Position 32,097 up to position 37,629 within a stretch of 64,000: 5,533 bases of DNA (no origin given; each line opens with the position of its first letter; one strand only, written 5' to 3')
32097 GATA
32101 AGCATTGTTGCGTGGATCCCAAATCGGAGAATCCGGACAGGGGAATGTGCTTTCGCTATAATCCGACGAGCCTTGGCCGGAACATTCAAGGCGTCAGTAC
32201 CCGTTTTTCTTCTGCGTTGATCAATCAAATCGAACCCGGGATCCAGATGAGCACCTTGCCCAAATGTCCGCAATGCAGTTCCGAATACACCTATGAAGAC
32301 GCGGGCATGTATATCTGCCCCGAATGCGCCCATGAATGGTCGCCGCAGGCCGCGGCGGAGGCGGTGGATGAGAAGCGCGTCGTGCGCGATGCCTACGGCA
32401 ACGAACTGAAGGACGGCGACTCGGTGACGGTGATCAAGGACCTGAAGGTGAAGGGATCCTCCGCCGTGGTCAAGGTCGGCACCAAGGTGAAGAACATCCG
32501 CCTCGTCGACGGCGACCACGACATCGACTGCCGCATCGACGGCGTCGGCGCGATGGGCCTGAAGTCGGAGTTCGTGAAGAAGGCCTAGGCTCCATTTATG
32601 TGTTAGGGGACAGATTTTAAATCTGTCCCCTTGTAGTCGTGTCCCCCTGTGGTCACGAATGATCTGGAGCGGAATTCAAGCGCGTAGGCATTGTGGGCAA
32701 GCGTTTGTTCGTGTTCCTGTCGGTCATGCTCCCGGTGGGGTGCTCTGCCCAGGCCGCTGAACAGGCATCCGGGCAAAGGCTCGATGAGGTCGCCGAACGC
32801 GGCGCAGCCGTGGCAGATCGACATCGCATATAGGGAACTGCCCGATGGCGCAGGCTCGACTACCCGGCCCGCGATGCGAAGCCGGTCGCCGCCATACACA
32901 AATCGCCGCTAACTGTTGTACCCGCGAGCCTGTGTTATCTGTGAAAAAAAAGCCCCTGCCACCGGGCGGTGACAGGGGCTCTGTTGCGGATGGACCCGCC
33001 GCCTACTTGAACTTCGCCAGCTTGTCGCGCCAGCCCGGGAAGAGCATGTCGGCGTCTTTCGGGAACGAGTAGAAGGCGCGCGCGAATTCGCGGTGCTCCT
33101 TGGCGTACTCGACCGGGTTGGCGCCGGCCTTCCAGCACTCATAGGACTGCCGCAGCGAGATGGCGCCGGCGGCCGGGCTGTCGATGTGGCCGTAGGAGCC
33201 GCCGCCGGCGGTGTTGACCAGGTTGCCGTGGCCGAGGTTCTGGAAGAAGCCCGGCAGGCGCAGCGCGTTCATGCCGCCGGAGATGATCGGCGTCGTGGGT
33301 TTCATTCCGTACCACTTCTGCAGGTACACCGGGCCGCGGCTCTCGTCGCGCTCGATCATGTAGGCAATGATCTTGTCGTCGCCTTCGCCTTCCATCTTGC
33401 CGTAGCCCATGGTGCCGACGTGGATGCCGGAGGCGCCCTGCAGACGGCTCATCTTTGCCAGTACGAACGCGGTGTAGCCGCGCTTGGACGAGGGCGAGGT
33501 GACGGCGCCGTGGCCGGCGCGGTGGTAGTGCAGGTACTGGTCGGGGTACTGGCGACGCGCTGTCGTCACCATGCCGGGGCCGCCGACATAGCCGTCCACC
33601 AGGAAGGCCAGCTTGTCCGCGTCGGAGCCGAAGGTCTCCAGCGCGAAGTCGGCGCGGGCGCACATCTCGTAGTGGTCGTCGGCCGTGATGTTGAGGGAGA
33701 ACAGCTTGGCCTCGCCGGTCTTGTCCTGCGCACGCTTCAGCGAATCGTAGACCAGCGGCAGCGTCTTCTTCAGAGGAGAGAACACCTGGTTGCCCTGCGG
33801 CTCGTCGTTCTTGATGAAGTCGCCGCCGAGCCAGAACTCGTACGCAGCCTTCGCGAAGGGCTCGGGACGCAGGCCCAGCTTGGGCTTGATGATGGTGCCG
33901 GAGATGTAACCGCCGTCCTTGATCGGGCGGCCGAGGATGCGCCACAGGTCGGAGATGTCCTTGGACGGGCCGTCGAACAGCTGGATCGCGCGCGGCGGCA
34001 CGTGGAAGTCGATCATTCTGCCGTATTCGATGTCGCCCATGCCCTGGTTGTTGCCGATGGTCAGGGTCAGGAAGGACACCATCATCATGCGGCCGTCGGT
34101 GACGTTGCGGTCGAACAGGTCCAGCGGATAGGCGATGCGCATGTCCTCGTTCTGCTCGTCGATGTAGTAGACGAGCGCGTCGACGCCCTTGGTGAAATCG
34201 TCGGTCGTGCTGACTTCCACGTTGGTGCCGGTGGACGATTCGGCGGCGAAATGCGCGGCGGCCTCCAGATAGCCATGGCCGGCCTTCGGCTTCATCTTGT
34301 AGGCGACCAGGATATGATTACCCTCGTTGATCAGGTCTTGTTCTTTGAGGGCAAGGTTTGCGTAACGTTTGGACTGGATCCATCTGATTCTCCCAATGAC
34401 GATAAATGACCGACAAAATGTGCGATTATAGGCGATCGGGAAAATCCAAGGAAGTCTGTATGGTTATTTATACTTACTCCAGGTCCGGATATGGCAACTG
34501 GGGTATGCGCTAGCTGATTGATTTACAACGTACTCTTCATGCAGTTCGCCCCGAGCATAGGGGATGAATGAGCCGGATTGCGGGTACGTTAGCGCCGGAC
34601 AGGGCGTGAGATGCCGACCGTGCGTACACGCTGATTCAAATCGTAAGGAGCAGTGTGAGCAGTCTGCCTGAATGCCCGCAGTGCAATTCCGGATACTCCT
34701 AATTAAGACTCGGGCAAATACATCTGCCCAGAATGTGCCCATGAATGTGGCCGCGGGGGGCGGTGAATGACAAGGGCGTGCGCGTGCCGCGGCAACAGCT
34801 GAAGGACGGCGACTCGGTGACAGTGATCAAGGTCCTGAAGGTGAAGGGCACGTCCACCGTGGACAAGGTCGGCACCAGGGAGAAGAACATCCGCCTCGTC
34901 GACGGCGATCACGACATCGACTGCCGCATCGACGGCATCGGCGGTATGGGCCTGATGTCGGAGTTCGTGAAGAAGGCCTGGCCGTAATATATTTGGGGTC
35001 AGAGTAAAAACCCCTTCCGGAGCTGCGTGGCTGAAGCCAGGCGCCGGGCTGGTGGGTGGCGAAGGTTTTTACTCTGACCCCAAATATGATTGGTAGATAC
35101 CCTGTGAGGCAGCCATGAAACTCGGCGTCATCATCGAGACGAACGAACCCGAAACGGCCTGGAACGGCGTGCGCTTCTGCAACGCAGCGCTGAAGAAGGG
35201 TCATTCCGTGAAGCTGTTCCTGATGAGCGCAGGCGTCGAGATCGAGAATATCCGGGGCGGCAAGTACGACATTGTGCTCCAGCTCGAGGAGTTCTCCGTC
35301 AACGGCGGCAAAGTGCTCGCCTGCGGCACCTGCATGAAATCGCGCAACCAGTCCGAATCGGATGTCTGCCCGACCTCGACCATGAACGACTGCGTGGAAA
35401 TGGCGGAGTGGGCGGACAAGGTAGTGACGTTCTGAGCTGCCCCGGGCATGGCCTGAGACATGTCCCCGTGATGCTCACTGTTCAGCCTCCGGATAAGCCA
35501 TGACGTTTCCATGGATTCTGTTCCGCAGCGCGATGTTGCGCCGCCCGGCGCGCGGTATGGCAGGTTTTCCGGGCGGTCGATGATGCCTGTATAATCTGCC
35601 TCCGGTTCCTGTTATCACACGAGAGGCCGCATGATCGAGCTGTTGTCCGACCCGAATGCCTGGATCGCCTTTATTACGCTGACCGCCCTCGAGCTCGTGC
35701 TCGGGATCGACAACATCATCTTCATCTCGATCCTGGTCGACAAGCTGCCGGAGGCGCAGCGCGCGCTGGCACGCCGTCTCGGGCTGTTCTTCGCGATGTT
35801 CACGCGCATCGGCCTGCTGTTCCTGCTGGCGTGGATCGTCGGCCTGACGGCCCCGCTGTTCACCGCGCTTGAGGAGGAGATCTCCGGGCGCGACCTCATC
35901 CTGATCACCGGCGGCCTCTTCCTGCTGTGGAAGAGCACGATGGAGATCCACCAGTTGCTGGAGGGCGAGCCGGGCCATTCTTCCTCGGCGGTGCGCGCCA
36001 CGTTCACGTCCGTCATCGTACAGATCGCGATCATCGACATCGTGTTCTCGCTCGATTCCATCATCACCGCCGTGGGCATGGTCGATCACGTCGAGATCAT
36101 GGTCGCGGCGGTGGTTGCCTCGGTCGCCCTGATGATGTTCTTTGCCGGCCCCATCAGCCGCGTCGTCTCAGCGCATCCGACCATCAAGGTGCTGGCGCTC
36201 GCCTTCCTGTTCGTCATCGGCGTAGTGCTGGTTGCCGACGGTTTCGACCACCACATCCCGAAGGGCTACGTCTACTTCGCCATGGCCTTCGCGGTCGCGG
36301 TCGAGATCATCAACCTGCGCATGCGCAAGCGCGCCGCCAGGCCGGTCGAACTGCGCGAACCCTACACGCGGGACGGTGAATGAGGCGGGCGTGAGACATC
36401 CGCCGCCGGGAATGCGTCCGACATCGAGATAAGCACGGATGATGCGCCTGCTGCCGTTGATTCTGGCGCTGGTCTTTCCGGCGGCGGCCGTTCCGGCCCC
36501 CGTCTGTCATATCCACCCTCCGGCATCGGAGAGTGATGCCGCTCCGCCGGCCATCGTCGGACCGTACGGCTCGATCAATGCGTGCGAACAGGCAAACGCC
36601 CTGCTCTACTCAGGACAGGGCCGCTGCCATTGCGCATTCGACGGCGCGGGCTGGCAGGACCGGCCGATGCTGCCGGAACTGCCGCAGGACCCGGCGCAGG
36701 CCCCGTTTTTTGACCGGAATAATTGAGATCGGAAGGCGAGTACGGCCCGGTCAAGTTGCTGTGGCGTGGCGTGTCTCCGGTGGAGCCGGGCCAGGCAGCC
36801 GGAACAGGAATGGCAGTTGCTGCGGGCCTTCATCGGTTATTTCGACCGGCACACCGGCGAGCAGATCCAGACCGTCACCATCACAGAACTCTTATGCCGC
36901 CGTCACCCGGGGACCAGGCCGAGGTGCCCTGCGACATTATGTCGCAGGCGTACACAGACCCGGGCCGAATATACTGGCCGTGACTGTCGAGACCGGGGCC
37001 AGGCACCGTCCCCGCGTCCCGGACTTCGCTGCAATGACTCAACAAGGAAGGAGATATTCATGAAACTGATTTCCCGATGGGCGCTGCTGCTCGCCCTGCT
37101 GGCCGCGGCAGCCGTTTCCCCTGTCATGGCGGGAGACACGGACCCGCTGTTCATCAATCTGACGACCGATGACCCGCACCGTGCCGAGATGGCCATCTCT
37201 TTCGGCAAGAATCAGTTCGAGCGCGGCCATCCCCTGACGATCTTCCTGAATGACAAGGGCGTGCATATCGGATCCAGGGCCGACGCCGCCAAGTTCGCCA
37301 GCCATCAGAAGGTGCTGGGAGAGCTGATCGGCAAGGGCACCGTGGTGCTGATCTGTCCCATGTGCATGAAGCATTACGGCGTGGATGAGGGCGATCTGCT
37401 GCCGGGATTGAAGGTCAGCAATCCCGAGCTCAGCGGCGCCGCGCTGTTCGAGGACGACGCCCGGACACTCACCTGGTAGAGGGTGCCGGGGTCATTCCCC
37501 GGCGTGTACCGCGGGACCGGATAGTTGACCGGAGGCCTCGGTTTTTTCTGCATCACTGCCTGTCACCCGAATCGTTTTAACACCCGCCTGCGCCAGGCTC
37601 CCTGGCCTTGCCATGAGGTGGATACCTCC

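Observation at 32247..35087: Orphan form II RuBisCO (cbbM) embedded between a phnA gene and a decayed phnA duplicate, with a MITE-like 24-bp inverted-repeat element at the junction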

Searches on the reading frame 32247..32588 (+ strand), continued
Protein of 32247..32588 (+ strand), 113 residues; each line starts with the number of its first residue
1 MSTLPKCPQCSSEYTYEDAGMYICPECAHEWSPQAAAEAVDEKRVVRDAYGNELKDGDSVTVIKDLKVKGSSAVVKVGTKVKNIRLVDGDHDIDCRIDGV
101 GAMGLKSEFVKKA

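Call 51: find_encoding_contigs(protein=P0242, flank=10000, max_places=4)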
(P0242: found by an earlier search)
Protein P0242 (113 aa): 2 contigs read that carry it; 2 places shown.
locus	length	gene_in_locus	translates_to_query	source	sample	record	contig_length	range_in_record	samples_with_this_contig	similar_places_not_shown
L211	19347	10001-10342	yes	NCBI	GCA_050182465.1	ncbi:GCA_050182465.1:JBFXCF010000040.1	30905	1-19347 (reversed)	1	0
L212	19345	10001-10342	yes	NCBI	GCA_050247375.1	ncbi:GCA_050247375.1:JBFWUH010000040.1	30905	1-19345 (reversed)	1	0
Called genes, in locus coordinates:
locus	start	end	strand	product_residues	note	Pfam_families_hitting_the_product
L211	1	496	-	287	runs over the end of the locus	PF02749:QRPTase_N, PF01729:QRPTase_C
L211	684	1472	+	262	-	PF01738:DLH, PF00561:Abhydrolase_1 (faint), PF12146:Hydrolase_4 (faint), PF12697:Abhydrolase_6 (faint), PF02230:Abhydrolase_2 (weak), PF08840:BAAT_C (faint), PF00326:Peptidase_S9 (weak)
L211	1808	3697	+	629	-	PF13191:AAA_16 (faint), PF13401:AAA_22 (faint), PF17871:AAA_lid_9, PF00158:Sigma54_activat (weak), PF00004:AAA, PF07724:AAA_2, PF07728:AAA_5, PF10431:ClpB_D2-small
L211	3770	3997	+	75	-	PF04255:DUF433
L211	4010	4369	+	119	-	PF18480:DUF5615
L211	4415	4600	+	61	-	PF10431:ClpB_D2-small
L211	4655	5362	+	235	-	PF18928:DUF5677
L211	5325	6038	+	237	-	-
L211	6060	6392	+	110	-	-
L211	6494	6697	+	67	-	-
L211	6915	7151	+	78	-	PF06296:RelE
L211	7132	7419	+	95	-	PF01381:HTH_3 (weak)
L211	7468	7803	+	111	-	PF01381:HTH_3, PF13560:HTH_31 (weak)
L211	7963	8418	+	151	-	PF02639:DUF188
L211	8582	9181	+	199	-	PF01914:MarC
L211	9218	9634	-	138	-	-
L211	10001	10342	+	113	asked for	PF08274:Zn_Ribbon_YjdM, PF11781:Zn_ribbon_RRN7 (weak), PF08271:Zn_Ribbon_TF (weak), PF03831:YjdM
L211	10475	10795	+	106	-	PF02635:DsrE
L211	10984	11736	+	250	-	PF03741:TerC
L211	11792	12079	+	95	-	-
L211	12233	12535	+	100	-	-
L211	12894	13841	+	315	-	-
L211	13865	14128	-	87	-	-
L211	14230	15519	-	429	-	PF03349:Toluene_X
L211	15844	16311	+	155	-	PF04143:Sulf_transp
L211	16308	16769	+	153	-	PF20398:DUF6691, PF04143:Sulf_transp (weak)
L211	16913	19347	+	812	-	PF00270:DEAD, PF00271:Helicase_C, PF24473:CON_HrpB, PF08482:HrpB_C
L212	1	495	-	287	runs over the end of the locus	PF02749:QRPTase_N, PF01729:QRPTase_C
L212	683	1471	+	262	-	PF01738:DLH, PF00561:Abhydrolase_1 (faint), PF12146:Hydrolase_4 (faint), PF12697:Abhydrolase_6 (faint), PF02230:Abhydrolase_2 (weak), PF08840:BAAT_C (faint), PF00326:Peptidase_S9 (weak)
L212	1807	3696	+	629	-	PF13191:AAA_16 (faint), PF13401:AAA_22 (faint), PF17871:AAA_lid_9, PF00158:Sigma54_activat (weak), PF00004:AAA, PF07724:AAA_2, PF07728:AAA_5, PF10431:ClpB_D2-small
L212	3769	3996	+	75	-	PF04255:DUF433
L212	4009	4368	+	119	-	PF18480:DUF5615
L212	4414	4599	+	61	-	PF10431:ClpB_D2-small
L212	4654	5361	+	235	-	PF18928:DUF5677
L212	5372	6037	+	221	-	-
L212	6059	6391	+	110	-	-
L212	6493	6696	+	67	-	-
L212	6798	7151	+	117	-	PF06296:RelE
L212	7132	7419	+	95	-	PF01381:HTH_3 (weak)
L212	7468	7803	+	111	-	PF01381:HTH_3, PF13560:HTH_31 (weak)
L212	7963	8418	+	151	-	PF02639:DUF188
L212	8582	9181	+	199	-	PF01914:MarC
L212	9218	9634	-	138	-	-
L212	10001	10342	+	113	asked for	PF08274:Zn_Ribbon_YjdM, PF11781:Zn_ribbon_RRN7 (weak), PF08271:Zn_Ribbon_TF (weak), PF03831:YjdM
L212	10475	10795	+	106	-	PF02635:DsrE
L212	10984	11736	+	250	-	PF03741:TerC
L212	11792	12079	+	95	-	-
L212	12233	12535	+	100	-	-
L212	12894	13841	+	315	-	-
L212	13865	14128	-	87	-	-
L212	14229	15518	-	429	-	PF03349:Toluene_X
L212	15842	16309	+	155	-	PF04143:Sulf_transp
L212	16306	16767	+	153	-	PF20398:DUF6691, PF04143:Sulf_transp (weak)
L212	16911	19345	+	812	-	PF00270:DEAD, PF00271:Helicase_C, PF24473:CON_HrpB, PF08482:HrpB_C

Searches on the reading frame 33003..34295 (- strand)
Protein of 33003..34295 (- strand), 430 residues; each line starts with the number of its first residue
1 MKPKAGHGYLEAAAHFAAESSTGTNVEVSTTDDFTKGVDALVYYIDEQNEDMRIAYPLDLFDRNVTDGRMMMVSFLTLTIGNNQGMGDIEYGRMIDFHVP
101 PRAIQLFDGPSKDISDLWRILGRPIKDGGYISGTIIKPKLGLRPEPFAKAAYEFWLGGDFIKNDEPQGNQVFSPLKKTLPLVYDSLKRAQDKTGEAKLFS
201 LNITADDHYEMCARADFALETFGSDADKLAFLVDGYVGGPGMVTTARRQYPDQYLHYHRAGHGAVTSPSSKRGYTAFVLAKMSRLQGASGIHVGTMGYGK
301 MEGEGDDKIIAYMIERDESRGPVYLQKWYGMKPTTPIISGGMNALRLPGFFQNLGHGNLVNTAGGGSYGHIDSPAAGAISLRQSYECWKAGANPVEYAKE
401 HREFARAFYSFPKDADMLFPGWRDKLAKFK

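Call 7: search_protein_families(library=pfam, proteins=[window:33003-34295:-], max_evalue=0.01)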
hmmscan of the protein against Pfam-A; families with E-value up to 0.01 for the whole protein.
window:33003-34295:- (430 aa): 2 families
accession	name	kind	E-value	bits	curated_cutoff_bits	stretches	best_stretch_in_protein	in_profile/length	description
PF00016.26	RuBisCO_large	-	1.4e-121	405.8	30.1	1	114-411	2-299/299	Ribulose bisphosphate carboxylase large chain, catalytic domain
PF02788.21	RuBisCO_large_N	-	1.7e-30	106.2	20.7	1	1-101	20-118/120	Ribulose bisphosphate carboxylase large chain, N-terminal domain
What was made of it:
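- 33003..34383 (-): cbbM, form II RuBisCO: 459 codons plus one extra base. The uninterrupted ORF is 33003-34295. Pfam matches (call 7).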

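Call 8: find_encoding_contigs(protein=window:33003-34295:-, flank=10000, max_places=10)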
Protein window:33003-34295:- (430 aa): no gene with exactly this product is on record in the collection.

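Call 32: search_protein_families(library=ncbifam, proteins=[window:33003-34295:-])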
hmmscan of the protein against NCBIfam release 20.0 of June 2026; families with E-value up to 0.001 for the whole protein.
window:33003-34295:- (430 aa): 6 families
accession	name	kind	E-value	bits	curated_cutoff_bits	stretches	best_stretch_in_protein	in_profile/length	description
NF010002.0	PRK13475.1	equivalog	4.4e-252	836.6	489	1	1-427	30-456/459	ribulose-bisphosphate carboxylase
NF003252.0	PRK04208.1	subfamily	1.1e-70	238.5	438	1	1-404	35-437/468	ribulose-bisphosphate carboxylase large subunit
TIGR03326.1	rubisco_III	equivalog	2.3e-66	224.4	497.45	1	2-408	21-423/426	type III ribulose-bisphosphate carboxylase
NF042437.1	OxoIsoapPDcar_OiaX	equivalog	1.2e-28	100.1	700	1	48-411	72-411/412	3-oxo-isoapionate-4-phosphate decarboxylase OiaX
NF007095.0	PRK09549.1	equivalog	1.2e-11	43.8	409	1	48-408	66-398/407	2,3-diketo-5-methylthiopentyl-1-phosphate enolase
TIGR03332.1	salvage_mtnW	equivalog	1.5e-07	30.4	513.6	1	79-404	95-399/407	2,3-diketo-5-methylthiopentyl-1-phosphate enolase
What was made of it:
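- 33003..34383 (-): NF010002 at 836.6 bits, cut-off 489 (call 32).
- On Form II RuBisCO (CbbM): NF010002 at 836.6 bits against a cut-off of 489, even for the 430-aa ORF (call 32).
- Closest known: Form II RuBisCO. Same: Full-length match to the NCBIfam equivalog NF010002 (call 32).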

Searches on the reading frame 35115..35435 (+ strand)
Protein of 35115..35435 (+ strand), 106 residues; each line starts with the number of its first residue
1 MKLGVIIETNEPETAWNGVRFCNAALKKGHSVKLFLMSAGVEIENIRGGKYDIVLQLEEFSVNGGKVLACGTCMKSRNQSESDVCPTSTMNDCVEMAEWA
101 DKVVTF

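Call 7: search_protein_families(library=pfam, proteins=[window:35115-35435:+], max_evalue=0.01)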
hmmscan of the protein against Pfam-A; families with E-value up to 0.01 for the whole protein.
window:35115-35435:+ (106 aa): 1 family
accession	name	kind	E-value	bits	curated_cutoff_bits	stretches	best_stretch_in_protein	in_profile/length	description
PF02635.20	DsrE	-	1.8e-11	44.7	22.7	1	1-106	1-116/116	DsrE/DsrF-like family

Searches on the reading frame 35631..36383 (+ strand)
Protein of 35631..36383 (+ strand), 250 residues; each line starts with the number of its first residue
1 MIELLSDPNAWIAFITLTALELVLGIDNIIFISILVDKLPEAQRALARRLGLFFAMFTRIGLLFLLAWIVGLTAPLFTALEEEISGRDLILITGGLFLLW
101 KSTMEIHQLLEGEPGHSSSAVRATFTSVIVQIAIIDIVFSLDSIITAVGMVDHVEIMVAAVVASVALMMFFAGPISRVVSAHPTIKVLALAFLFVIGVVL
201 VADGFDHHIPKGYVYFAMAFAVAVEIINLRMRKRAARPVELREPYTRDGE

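Call 7: search_protein_families(library=pfam, proteins=[window:35631-36383:+], max_evalue=0.01)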
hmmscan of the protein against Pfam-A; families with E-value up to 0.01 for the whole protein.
window:35631-36383:+ (250 aa): 1 family
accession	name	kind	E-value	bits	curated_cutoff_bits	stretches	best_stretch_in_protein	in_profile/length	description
PF03741.22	TerC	-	1.8e-45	155.3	27.8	1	16-203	2-177/178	Integral membrane protein TerC family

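Call 9: find_encoding_contigs(protein=window:35631-36383:+, flank=10000, max_places=10)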
Protein window:35631-36383:+ (250 aa): no gene with exactly this product is on record in the collection.

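Call 12: find_related_loci(query=window:35631-36383:+, collection=genome_contigs, flank=10000)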
Query window:35631-36383:+ (250 aa) in genome_contigs; peptide patterns used: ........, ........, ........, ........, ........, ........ (x = any residue, [..] = any of these).
600 stretches matched a pattern (row limit reached: there are more); 596 encode a relative of the query (tblastn E <= 1e-3); the best 80 are kept; 80 distinct loci.
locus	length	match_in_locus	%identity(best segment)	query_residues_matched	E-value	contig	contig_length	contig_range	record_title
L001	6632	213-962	80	1-250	1e-131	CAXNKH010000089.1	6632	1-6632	MAG: Burkholderiales bacterium isolate TH-11nov19-99 genome assembly, contig: TH-11nov19-C28814, whole genome shotgun se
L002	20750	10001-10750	78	1-250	7e-129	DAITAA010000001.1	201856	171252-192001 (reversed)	MAG TPA_asm: Steroidobacteraceae bacterium isolate CTOTU26092 NODE_6_length_201856_cov_12.893985, whole genome shotgun s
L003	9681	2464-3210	79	2-250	4e-128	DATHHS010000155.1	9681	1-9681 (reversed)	MAG TPA_asm: Burkholderiales bacterium isolate SMAG_U12506 k141_171145, whole genome shotgun sequence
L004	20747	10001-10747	78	2-250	5e-127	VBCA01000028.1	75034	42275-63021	MAG: Betaproteobacteria bacterium isolate BP_5 14_0919_02_20cm_scaffold_214, whole genome shotgun sequence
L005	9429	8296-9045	76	1-250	9e-126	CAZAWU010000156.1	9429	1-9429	MAG TPA_asm: uncultured Burkholderiales bacterium isolate SRP237561_co1_233 genome assembly, contig: NODE_14285_length_9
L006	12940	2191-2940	75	1-250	3e-124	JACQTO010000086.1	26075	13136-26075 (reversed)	MAG: Betaproteobacteria bacterium isolate NC_groundwater_1413_Ag_S-0.65um_62_47 S_p65_S5_coassembly_k141_1771405, whole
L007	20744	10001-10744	73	1-248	2e-123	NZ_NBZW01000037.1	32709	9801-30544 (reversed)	Polaromonas sp. AET17H-212 scaffold_36, whole genome shotgun sequence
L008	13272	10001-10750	73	1-250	3e-123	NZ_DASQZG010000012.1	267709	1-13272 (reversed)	MAG: Polaromonas sp. isolate SMAG_U11085 k141_28439, whole genome shotgun sequence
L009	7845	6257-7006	74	1-250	4e-122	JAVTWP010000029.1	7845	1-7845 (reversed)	MAG: Rhizobacter sp. isolate labscale reactor_MAG17 NODE_3464_length_7845_cov_44.462388, whole genome shotgun sequence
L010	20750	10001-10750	78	1-250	3e-122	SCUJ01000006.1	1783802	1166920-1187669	MAG: Gammaproteobacteria bacterium isolate FW602_bin.35 FW602_bin.35-77538, whole genome shotgun sequence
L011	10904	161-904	78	1-248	1e-121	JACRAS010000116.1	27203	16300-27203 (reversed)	MAG: Betaproteobacteria bacterium isolate NC_groundwater_1600_Pr3_B-0.1um_63_13 SR-2_scaffold_141_1833026, whole genome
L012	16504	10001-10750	72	1-250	1e-121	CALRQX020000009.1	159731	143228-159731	MAG: Candidatus Kapabacteria bacterium isolate JJ-GEL11-19-4-mx-bin522 genome assembly, contig: JJ-R1525-126-C37, whole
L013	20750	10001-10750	75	1-250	8e-122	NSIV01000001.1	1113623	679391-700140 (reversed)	MAG: Curvibacter sp. PD_MW3 NODE_1_length_1113623_cov_55.354_ID_369608, whole genome shotgun sequence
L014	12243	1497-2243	72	1-249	1e-120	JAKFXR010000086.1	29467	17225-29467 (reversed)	MAG: Polaromonas sp. isolate ND3_Bin_7 ND3_0000289, whole genome shotgun sequence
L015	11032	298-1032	72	1-245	1e-120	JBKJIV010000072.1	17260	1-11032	MAG: Polaromonas sp. isolate ant_bin.179 S1Ck117_6182921_flag_0_multi_110.3874_len_17260, whole genome shotgun sequence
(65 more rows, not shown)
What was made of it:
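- Tried and rejected: TerC scan of genome_contigs (call 12).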

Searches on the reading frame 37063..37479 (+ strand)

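Call 7: search_protein_families(library=pfam, proteins=[window:37063-37479:+], max_evalue=0.01)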
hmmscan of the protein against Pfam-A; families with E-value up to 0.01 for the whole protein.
window:37063-37479:+ (138 aa): 1 family
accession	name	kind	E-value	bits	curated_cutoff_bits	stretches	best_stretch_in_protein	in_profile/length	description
PF02635.20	DsrE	-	1.7e-08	35.1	22.7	1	40-120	16-99/116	DsrE/DsrF-like family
